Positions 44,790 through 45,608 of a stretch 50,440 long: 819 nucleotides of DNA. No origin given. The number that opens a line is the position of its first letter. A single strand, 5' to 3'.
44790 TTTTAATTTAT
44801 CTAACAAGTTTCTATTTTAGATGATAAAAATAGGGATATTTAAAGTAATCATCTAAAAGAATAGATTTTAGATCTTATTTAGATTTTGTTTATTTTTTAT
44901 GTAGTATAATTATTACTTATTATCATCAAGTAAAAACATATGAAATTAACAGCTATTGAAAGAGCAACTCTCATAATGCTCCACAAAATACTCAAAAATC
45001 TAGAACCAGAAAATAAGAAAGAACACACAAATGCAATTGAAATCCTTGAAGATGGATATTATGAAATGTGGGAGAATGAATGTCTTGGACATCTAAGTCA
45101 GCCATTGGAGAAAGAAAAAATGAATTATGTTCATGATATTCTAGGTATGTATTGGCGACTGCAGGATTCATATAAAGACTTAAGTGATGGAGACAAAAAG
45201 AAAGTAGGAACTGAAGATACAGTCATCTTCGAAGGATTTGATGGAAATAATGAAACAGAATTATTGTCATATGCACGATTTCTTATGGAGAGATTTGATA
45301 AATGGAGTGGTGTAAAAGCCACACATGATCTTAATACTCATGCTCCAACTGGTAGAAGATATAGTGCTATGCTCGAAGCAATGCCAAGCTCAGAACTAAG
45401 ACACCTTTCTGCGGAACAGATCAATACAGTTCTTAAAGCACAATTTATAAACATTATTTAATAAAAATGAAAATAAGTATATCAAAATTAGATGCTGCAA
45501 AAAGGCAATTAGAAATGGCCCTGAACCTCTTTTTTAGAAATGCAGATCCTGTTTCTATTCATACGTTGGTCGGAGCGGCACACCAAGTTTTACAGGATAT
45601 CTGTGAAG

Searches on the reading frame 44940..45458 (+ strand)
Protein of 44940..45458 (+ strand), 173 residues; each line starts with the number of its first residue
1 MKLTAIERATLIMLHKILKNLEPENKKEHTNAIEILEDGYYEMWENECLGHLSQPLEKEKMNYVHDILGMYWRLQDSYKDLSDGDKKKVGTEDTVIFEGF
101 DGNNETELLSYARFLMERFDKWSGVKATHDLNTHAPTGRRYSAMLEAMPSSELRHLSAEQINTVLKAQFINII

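Call 87: search_protein_families(library=pfam, proteins=[window:44940-45458:+], max_evalue=0.001)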
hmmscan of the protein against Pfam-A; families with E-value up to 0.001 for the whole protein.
window:44940-45458:+ (173 aa): 1 family
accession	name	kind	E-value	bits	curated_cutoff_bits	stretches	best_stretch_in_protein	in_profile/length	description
PF03887.19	YfbU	-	8.6e-35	120.7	25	1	1-167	1-166/166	YfbU domain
